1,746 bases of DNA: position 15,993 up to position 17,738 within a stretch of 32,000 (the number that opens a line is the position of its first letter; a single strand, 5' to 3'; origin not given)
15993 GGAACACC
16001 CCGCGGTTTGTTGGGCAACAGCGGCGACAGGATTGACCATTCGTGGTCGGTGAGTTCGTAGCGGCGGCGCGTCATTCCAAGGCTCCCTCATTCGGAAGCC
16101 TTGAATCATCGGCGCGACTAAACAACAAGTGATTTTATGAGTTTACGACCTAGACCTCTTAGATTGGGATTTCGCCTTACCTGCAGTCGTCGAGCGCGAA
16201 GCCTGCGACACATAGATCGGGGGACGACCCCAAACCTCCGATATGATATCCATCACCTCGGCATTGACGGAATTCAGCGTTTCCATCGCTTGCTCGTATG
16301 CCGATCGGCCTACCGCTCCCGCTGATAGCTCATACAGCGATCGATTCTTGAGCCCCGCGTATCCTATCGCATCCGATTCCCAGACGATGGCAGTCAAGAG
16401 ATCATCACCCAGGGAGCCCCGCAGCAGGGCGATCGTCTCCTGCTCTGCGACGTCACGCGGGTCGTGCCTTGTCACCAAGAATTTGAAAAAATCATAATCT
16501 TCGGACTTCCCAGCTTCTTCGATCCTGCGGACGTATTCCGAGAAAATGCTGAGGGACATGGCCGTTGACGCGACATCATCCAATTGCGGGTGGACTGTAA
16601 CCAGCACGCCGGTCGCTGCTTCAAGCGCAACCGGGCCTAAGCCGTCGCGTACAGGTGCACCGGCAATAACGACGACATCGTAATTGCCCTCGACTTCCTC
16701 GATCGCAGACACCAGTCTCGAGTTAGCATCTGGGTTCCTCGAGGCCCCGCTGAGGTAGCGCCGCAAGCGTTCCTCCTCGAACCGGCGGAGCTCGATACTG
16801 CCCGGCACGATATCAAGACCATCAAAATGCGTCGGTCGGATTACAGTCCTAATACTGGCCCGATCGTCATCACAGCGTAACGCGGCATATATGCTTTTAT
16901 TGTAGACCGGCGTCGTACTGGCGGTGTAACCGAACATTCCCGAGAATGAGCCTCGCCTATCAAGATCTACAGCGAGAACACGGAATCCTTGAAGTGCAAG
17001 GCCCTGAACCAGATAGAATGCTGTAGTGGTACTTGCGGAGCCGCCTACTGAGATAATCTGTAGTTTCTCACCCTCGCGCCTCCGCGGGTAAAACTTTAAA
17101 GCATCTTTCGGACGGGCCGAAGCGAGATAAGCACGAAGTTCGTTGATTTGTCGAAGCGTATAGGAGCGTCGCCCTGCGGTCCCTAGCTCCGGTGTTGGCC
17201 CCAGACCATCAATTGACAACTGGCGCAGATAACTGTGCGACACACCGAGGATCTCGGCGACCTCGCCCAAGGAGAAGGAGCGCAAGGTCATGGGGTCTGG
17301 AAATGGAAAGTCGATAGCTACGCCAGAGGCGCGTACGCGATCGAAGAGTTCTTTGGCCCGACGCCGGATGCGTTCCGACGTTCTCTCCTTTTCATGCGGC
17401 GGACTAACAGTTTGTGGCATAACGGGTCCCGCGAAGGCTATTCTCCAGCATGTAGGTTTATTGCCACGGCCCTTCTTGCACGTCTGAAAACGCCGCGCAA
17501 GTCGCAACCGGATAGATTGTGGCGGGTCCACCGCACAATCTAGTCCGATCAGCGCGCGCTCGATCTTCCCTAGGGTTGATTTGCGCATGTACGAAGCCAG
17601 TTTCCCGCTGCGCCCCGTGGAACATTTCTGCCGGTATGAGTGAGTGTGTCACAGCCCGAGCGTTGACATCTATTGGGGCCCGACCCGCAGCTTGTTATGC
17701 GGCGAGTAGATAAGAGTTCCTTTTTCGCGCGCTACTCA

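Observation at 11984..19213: Four RepA/ParA-like units; the two full-length copies are ATPase-dead but keep long open frames, and there is no repB or repC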

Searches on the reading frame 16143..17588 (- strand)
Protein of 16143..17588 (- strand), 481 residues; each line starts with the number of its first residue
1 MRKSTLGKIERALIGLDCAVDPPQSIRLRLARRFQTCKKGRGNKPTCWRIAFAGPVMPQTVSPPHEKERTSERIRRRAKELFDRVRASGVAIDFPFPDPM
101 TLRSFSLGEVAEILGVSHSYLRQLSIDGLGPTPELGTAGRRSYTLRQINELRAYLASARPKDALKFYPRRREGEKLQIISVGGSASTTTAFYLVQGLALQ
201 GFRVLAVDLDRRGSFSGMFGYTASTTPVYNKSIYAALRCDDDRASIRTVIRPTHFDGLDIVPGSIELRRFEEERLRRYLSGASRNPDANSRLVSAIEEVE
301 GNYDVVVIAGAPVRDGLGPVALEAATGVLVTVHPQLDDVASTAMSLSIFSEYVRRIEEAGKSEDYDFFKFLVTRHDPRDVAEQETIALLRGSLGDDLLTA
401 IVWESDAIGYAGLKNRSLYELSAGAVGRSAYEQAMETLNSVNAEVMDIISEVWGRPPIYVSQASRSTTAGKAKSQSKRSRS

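Call 3: search_protein_families(library=pfam, proteins=[window:16143-17588:-], max_evalue=0.01)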
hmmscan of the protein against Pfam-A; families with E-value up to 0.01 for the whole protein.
window:16143-17588:- (481 aa): 5 families
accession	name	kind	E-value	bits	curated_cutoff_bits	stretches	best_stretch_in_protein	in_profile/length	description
PF13614.12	AAA_31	-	1.8e-17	64.3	27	1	182-336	11-151/177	AAA domain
PF01656.29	CbiA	-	5.4e-06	26.8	25.4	1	182-407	8-114/125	CobQ/CobB/MinD/ParA nucleotide binding domain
PF00376.29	MerR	-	0.0001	22.5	28.2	1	108-143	3-38/38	MerR family regulatory protein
PF13411.12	MerR_1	-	0.00013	22.4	21.6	1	105-153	1-48/69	MerR HTH family regulatory protein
PF09140.17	MipZ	-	0.0024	17.7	20.7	0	182-213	10-41/262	ATPase MipZ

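Call 4: search_protein_families(library=ncbifam, proteins=[window:16143-17588:-], max_evalue=0.01)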
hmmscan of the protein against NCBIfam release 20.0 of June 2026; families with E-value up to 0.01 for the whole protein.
window:16143-17588:- (481 aa): 6 families
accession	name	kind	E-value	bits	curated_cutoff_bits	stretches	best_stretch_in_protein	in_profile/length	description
TIGR03453.1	partition_RepA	equivalog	9.4e-109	363.8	348.45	1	73-455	3-387/387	plasmid partitioning protein RepA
NF010443.0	PRK13869.1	subfamily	8.9e-93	311.2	446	1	72-455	17-404/405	plasmid-partitioning protein RepA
NF010259.0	PRK13705.1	equivalog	1.7e-26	93.1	725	1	77-448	13-379/388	plasmid-partitioning protein SopA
NF041546.1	ParA_partition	equivalog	1.8e-12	47.2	180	2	290-391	64-158/203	ParA family partition ATPase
TIGR03371.1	cellulose_yhjQ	equivalog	2.5e-06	27.2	157.85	1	177-409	5-212/246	cellulose biosynthesis protein BcsQ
NF041283.1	PrgP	equivalog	0.00059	19.2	400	1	188-327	19-148/297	ParA superfamily DNA segregation protein PrgP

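Call 14: find_homologous_proteins(query=window:16146-17420:-, max_evalue=1e-30)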
Query seq(425 aa) (425 aa): 662 proteins with E <= 1e-30 among 8000 candidates; the best 120 are listed.
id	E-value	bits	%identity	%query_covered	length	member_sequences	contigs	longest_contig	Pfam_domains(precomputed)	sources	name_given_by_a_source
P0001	1.1e-272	922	100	99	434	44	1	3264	PF01656.30,PF13614.13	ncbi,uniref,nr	ncbi:plasmid partitioning protein RepA [Sinorhizobium meliloti]|uniref:plasmid partitioning protein 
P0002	2.1e-218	743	96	84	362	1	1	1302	PF13614.13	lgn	-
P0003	1.1e-202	691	77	99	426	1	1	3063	PF01656.30,PF13614.13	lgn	-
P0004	2.0e-202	690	78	99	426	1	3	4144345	PF01656.30,PF13614.13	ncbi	ncbi:plasmid partitioning protein RepA [Sinorhizobium medicae]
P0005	9.0e-201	685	78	99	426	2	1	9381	PF01656.30,PF13614.13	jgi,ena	-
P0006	3.6e-198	676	77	99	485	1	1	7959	PF00376.30,PF01656.30,PF13614.13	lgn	-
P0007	2.3e-195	667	76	99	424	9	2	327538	PF01656.30,PF13614.13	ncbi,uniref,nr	ncbi:chromosome partitioning protein [Sinorhizobium meliloti]|uniref:plasmid partitioning protein Re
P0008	1.1e-194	665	76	99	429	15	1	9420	PF01656.30,PF13614.13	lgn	-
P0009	2.7e-186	637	74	99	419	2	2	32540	PF01656.30,PF13614.13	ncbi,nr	ncbi:plasmid partitioning protein RepA [Sinorhizobium meliloti]|nr:plasmid partitioning protein RepA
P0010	1.7e-183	628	77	94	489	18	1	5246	PF01656.30,PF13614.13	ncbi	-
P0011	1.8e-182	625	74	99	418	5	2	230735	PF13614.13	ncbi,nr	ncbi:plasmid partitioning protein RepA (plasmid) [Sinorhizobium meliloti]|nr:plasmid partitioning pr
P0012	5.3e-182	623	74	99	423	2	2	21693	PF00376.30,PF13411.13,PF01656.30,PF13614.13,PF09140.18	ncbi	-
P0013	4.6e-180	617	74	98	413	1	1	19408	PF01656.30,PF13614.13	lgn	-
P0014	1.7e-178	611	71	99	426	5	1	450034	PF01656.30,PF13614.13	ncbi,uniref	ncbi:plasmid partitioning protein RepA [Rhizobium leguminosarum]|uniref:plasmid partitioning protein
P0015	6.8e-174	596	69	99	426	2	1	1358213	PF01656.30,PF13614.13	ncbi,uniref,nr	ncbi:plasmid partitioning protein RepA [Neorhizobium galegae]|uniref:Plasmid partitioning protein Re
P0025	9.2e-164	563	67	99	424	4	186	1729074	PF01656.30,PF13614.13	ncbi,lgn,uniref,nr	ncbi:AAA family ATPase [Sinorhizobium meliloti]|uniref:AAA family ATPase n=1 Tax=Rhizobium meliloti 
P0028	3.8e-163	561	65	99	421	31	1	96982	PF01656.30,PF13614.13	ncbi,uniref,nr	ncbi:plasmid partitioning protein RepA [Rhizobium leguminosarum]|uniref:plasmid partitioning protein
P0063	5.1e-135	468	59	94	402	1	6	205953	PF10609.16,PF01656.30,PF13614.13,PF09140.18,PF06564.19,PF02374.22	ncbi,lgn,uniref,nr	ncbi:chromosome partitioning protein ParA [Ensifer adhaerens]|uniref:Chromosome partitioning protein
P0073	6.4e-133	461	58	94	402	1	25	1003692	PF10609.16,PF01656.30,PF13614.13,PF09140.18,PF06564.19,PF02374.22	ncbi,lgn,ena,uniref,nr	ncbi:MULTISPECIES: plasmid partitioning protein RepA [unclassified Ensifer]|uniref:plasmid partition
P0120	2.1e-125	437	56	92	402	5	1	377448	PF00376.30,PF10609.16,PF01656.30,PF13614.13,PF09140.18,PF02374.22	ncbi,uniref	ncbi:plasmid partitioning protein RepA [Rhizobium lusitanum]|uniref:plasmid partitioning protein Rep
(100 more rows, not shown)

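Call 19: find_encoding_contigs(protein=P0073, flank=5000, max_places=1)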
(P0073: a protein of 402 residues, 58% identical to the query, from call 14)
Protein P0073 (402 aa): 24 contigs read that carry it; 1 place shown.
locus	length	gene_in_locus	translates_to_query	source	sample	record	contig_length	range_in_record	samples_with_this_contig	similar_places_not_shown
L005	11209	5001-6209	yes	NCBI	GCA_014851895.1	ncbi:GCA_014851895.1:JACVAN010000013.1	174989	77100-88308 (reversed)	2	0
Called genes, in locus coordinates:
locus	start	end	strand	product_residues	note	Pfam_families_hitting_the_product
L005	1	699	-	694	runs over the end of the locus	PF00496:SBP_bac_5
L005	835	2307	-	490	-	PF02056:Glyco_hydro_4, PF11975:Glyco_hydro_4C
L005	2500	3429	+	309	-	PF02311:AraC_binding, PF12833:HTH_18, PF00165:HTH_AraC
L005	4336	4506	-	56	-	-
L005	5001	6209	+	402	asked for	PF01656:CbiA, PF02374:ArsA_ATPase (weak), PF06564:CBP_BcsQ (weak), PF09140:MipZ (weak), PF10609:ParA (faint), PF13614:AAA_31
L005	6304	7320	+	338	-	PF02195:ParB_N, PF07506:RepB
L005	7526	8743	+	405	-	PF03428:RP-C, PF11800:RP-C_C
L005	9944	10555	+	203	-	-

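Call 22: find_encoding_contigs(protein=P0014, flank=6000, max_places=2)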
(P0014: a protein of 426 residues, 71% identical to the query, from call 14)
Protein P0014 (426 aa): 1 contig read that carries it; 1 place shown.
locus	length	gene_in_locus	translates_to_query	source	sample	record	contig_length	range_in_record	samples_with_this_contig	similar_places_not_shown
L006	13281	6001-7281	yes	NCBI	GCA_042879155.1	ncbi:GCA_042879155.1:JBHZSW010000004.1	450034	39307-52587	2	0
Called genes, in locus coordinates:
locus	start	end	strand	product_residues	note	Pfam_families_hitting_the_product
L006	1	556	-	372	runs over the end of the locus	PF12902:Ferritin-like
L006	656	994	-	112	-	PF05199:GMC_oxred_C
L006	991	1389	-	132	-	PF01266:DAO (weak)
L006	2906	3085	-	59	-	-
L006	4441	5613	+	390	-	-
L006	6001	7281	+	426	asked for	PF01656:CbiA, PF13614:AAA_31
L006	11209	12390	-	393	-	PF00872:Transposase_mut, PF10551:MULE (weak)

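Call 23: find_encoding_contigs(protein=P0025, flank=6000, max_places=2)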
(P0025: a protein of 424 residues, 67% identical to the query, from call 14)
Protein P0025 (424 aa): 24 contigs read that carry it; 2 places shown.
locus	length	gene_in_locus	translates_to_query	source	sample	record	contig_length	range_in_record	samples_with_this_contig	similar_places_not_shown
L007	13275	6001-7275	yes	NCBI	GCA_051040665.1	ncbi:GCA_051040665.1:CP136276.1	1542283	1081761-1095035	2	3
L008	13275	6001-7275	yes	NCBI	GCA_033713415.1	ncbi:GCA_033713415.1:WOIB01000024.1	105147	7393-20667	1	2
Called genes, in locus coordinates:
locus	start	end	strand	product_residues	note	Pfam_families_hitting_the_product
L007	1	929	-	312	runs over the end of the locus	PF07167:PhaC_N, PF00561:Abhydrolase_1, PF12146:Hydrolase_4 (weak)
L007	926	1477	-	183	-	PF09712:PHA_synth_III_E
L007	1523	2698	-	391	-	PF00465:Fe-ADH, PF13685:Fe-ADH_2, PF25137:ADH_Fe_C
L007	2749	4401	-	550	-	PF02776:TPP_enzyme_N, PF00205:TPP_enzyme_M, PF02775:TPP_enzyme_C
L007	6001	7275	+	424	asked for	PF13614:AAA_31, PF01656:CbiA (weak)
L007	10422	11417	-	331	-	PF00126:HTH_1, PF03466:LysR_substrate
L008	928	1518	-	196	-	PF09712:PHA_synth_III_E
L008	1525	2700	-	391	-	PF00465:Fe-ADH, PF13685:Fe-ADH_2, PF25137:ADH_Fe_C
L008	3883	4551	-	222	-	PF02776:TPP_enzyme_N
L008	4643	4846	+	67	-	-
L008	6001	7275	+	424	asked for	PF13614:AAA_31, PF01656:CbiA (weak)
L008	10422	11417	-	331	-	PF00126:HTH_1, PF03466:LysR_substrate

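Call 24: find_encoding_contigs(protein=P0028, flank=6000, max_places=2)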
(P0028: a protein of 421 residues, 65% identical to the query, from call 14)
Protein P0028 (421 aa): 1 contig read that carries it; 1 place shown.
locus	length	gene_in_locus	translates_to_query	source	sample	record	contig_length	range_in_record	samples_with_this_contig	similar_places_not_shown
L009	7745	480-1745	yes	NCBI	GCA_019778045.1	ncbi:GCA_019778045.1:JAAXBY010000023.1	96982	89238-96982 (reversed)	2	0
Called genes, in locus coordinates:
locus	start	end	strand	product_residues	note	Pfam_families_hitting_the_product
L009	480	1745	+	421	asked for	PF13614:AAA_31, PF01656:CbiA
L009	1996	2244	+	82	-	PF00465:Fe-ADH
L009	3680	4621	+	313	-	PF05201:GlutR_N (weak)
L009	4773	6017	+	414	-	PF02655:ATP-grasp_3, PF02786:CPSase_L_D2, PF02222:ATP-grasp (weak), PF07478:Dala_Dala_lig_C, PF13535:ATP-grasp_4, PF18603:LAL_C2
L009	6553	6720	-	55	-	PF22653:DUF7007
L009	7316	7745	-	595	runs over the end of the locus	PF02538:Hydantoinase_B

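Call 25: find_encoding_contigs(protein=P0015, flank=6000, max_places=2)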
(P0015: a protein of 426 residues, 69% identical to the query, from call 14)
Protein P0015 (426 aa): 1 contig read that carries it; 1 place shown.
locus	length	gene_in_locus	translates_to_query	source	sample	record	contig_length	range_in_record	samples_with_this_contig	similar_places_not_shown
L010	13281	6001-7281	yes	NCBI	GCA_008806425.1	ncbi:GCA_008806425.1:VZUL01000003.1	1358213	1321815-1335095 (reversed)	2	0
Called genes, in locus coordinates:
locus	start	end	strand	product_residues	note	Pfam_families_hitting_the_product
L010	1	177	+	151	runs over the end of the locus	PF01527:HTH_Tnp_1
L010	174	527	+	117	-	PF05717:TnpB_IS66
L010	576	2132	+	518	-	PF13007:LZ_Tnp_IS66, PF13005:zf-IS66, PF03050:DDE_Tnp_IS66, PF13817:DDE_Tnp_IS66_C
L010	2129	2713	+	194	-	PF03695:UPF0149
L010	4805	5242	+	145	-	PF02776:TPP_enzyme_N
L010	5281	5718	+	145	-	PF02776:TPP_enzyme_N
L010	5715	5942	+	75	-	-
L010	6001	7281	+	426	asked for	PF01656:CbiA, PF13614:AAA_31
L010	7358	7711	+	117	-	-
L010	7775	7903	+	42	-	-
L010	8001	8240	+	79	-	-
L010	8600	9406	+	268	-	-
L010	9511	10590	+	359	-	PF13384:HTH_23, PF13551:HTH_29, PF13565:HTH_32, PF13358:DDE_3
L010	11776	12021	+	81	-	-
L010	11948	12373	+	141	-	-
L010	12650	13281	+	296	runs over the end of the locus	PF14690:Zn_ribbon_ISL3, PF01610:DDE_Tnp_ISL3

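Call 32: find_related_loci(query=window:16146-17420:-, collection=genome_contigs, flank=5000)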
Query seq(425 aa) (425 aa) in genome_contigs; peptide patterns used: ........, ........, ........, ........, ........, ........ (x = any residue, [..] = any of these).
50 stretches matched a pattern; 4 encode a relative of the query (tblastn E <= 1e-3); 4 distinct loci.
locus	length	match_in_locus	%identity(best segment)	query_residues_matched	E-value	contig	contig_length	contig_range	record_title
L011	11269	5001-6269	77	1-422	0e+0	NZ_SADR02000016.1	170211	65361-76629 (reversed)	Mesorhizobium sp. M00.F.Ca.ET.216.01.1.1 NODE_16_length_170211_cov_32.1475, whole genome shotgun sequence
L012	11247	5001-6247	74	8-422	6e-170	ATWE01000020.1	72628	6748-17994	Ensifer sp. USDA 6670 K291DRAFT_scaffold00020.20_C, whole genome shotgun sequence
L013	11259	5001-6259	70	1-421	1e-152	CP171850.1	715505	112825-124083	Rhizobium ruizarguesonis strain Vaf-46 plasmid unnamed3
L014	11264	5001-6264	71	1-421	2e-152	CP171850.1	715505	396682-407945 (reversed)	Rhizobium ruizarguesonis strain Vaf-46 plasmid unnamed3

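Call 33: search_dna_similar(query=window:16146-17420:-, collection=plasmids, mode=protein, max_rows=60, max_evalue=1e-40)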
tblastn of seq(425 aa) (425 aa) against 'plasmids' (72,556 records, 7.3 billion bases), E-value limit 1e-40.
Records with a match: 2359; places in all: 2727; records where one place covers at least 80% of the query: 2334.
Best place of each record, by identity: >=99% 2; 90-95% 7; 60-80% 62; <60% 2288.
By first word of the organism name: Rhizobium 692; Agrobacterium 322; Sinorhizobium 257; Pseudosulfitobacter 131; Bradyrhizobium 111; Sulfitobacter 62; Phaeobacter 61; Mesorhizobium 55; Shinella 55; Leisingera 42; and 109 more.
By predicted mobility (MOB-suite, as given by PLSDB): non-mobilizable 1078; conjugative 1023; mobilizable 258.
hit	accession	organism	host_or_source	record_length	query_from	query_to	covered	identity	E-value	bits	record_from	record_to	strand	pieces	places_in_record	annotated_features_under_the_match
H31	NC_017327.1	Sinorhizobium meliloti SM11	-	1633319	1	425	100%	99.8%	0e+0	825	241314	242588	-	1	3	none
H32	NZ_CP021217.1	Sinorhizobium meliloti RU11/001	-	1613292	1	425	100%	99.8%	0e+0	825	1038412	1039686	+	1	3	none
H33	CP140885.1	Sinorhizobium meliloti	Medicago lupulina,whole organism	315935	1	422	99%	94.5%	0e+0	769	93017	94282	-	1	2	repA: plasmid partitioning protein RepA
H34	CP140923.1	Sinorhizobium meliloti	Medicago lupulina,whole organism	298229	1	422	99%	93.1%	6e-178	781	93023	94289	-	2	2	none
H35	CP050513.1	Sinorhizobium meliloti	Medicago sativa,cell culture,root nodule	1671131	1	414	97%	94.7%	0e+0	755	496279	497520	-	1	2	repA: plasmid partitioning protein RepA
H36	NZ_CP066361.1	Sinorhizobium meliloti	Medicago lupulina L.,nodules of ...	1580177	1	414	97%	94.7%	0e+0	755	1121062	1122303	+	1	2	none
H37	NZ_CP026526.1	Sinorhizobium meliloti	Medicago sativa L. subsp. ambigua,Cell ...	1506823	1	414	97%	94.7%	0e+0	755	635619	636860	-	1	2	none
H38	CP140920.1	Sinorhizobium meliloti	Medicago lupulina,whole organism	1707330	1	414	97%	94.7%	0e+0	755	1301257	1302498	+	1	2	repA: plasmid partitioning protein RepA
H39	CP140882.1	Sinorhizobium meliloti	Medicago lupulina,whole organism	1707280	1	414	97%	94.7%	0e+0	755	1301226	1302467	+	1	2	repA: plasmid partitioning protein RepA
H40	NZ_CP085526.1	Sinorhizobium meliloti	Medicago,cell culture,lupulina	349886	1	422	99%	75.9%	0e+0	601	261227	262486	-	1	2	repA: plasmid partitioning protein RepA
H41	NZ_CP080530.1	Mesorhizobium sp. AR02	Oxytropis sp.,Cell culture,root nodule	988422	1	422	99%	75.4%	0e+0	572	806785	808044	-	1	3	repA: plasmid partitioning protein RepA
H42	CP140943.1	Sinorhizobium meliloti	Medicago lupulina,whole organism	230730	1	422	99%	73.8%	3e-175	550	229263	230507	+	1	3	repA: plasmid partitioning protein RepA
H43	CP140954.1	Sinorhizobium meliloti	Medicago lupulina,whole organism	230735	1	422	99%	73.8%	3e-175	550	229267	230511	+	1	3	repA: plasmid partitioning protein RepA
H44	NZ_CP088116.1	Sinorhizobium meliloti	cell culture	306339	1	401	94%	77.4%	0e+0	570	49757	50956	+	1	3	none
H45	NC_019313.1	Sinorhizobium meliloti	Medicago sativa ssp. falcata,root ...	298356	1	401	94%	77.1%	0e+0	568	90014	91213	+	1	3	none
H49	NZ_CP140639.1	Rhizobium indigoferae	Indigofera amblyantha,Pure culture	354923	1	421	99%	69.7%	6e-165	520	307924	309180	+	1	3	repA: plasmid partitioning protein RepA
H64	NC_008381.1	Rhizobium johnstonii 3841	-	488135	1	421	99%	67.2%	1e-161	511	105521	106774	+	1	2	repA: plasmid partitioning protein RepA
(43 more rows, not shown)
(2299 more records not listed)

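Call 34: get_annotated_region(hit=H64, flank=12000)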
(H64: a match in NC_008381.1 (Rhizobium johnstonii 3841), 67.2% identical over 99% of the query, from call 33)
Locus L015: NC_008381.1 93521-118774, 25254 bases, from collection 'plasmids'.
description: Rhizobium johnstonii 3841 plasmid pRL10, complete sequence
organism: Rhizobium johnstonii 3841 (NCBI taxid 216596)
taxonomy: Bacteria; Pseudomonadota; Alphaproteobacteria; Hyphomicrobiales; Rhizobiaceae; Rhizobium; Rhizobium johnstonii; Rhizobium johnstonii 3841
host: -; source: -; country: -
typing (MOB-suite, as given by PLSDB): conjugative; replicon rep_cluster_841; relaxase MOBQ; mating-pair formation MPF_T
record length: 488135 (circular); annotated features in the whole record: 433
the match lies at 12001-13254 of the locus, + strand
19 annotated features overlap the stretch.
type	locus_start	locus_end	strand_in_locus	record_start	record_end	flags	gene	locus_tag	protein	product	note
CDS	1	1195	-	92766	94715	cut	-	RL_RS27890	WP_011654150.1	RiPP maturation radical SAM C-methyltransferase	-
CDS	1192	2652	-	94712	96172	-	-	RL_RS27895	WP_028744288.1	radical SAM family RiPP maturation amino acid epimerase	-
CDS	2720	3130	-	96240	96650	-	-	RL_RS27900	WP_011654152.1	Nif11-like leader peptide family natural product precursor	-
CDS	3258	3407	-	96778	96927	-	-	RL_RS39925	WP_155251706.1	hypothetical protein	-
CDS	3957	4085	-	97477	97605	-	-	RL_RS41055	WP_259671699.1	hypothetical protein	-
CDS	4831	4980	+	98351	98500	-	-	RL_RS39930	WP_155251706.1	hypothetical protein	-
CDS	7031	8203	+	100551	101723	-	-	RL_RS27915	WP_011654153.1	iron-containing alcohol dehydrogenase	-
CDS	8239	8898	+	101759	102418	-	-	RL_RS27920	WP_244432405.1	poly(R)-hydroxyalkanoic acid synthase subunit PhaE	-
CDS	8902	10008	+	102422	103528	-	phaC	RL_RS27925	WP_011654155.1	class III poly(R)-hydroxyalkanoic acid synthase subunit PhaC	-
CDS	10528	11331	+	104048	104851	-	-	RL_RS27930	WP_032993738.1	hypothetical protein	-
CDS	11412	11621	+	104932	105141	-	-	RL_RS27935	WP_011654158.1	hypothetical protein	-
CDS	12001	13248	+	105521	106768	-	repA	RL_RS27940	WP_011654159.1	plasmid partitioning protein RepA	-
CDS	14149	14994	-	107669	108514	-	-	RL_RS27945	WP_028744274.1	phosphoribosyltransferase family protein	-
CDS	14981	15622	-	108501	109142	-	-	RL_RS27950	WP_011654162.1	HAD family hydrolase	-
CDS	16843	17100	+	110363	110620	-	-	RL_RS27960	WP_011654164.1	hypothetical protein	-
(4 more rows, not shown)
